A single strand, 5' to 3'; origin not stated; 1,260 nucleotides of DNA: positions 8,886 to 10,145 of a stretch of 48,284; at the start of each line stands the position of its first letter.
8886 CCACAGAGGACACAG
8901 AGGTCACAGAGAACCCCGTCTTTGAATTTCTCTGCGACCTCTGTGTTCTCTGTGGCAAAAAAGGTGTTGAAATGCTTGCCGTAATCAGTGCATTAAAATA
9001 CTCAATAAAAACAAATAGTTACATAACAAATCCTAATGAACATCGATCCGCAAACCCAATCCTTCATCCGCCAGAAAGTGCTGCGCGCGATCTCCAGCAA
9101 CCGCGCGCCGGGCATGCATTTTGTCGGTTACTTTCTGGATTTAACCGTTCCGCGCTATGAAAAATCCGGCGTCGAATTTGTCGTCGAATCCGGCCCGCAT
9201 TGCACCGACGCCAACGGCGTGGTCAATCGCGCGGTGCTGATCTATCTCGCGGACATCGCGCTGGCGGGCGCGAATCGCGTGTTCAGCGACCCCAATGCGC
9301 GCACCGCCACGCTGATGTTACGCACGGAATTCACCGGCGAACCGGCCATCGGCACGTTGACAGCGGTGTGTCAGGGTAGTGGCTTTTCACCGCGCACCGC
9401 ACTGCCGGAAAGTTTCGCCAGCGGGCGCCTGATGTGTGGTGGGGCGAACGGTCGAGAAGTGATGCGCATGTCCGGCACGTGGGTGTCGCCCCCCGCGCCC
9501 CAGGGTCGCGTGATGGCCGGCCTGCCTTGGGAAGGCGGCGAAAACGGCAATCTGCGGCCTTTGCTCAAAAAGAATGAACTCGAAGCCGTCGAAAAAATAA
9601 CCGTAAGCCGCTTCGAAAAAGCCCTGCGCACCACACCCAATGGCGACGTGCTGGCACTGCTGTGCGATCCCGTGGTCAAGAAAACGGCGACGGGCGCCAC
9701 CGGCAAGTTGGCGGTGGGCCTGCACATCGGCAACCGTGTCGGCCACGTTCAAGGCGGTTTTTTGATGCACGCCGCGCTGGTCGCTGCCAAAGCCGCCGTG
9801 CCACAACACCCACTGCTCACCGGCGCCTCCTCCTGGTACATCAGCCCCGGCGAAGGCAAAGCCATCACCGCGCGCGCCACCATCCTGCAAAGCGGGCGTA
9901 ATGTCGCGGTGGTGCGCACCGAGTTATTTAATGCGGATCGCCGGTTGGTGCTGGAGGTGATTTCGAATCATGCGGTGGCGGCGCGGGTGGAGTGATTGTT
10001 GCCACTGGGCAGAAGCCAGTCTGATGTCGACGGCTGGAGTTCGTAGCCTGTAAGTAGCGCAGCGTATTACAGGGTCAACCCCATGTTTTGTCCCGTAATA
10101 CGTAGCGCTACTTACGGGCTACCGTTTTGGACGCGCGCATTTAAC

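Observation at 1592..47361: Recurrent AT-rich box of about 20 nt (near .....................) at gene boundaries, in both orientations and in different reading frames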

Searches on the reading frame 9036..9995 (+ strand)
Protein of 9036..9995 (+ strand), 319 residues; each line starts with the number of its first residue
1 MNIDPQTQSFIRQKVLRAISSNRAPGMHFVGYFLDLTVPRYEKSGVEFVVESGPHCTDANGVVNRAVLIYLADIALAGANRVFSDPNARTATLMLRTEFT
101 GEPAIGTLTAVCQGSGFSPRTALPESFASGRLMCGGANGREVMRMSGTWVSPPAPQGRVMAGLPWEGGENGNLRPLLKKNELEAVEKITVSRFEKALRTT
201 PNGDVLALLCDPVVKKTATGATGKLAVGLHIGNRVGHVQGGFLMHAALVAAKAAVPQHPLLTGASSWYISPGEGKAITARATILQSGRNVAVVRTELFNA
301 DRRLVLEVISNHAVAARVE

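Call 10: find_encoding_contigs(protein=window:9036-9995:+, flank=10000, max_places=2)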
Protein window:9036-9995:+ (319 aa): 9 contigs read that carry it; 2 places shown.
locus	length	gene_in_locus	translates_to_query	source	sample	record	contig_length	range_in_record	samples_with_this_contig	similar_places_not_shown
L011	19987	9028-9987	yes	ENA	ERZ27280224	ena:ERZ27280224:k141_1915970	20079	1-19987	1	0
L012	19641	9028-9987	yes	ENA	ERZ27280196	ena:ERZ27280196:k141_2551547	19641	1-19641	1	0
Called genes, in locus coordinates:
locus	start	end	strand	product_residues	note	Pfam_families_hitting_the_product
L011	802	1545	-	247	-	PF00899:ThiF, PF03435:Sacchrp_dh_NADP (faint)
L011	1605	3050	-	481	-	PF22694:CtpB_N-like, PF00595:PDZ (weak), PF13180:PDZ_2, PF17820:PDZ_6, PF03572:Peptidase_S41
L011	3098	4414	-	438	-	PF01551:Peptidase_M23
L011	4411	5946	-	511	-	PF01676:Metalloenzyme, PF06415:iPGM_N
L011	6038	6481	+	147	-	PF00581:Rhodanese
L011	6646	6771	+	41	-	-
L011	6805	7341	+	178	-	PF02556:SecB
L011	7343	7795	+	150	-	PF06347:SH3_4, PF08239:SH3_3 (weak)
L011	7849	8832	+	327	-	PF01210:NAD_Gly3P_dh_N, PF02558:ApbA (weak), PF07479:NAD_Gly3P_dh_C, PF20618:GPD_NAD_C_bact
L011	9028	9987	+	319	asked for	PF13622:4HBT_3 (weak)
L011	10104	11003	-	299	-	PF11738:DUF3298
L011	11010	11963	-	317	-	PF03401:TctC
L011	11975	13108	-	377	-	PF01546:Peptidase_M20, PF07687:M20_dimer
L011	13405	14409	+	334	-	PF02826:2-Hacid_dh_C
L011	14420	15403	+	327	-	PF03401:TctC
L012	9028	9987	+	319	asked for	PF13622:4HBT_3 (weak)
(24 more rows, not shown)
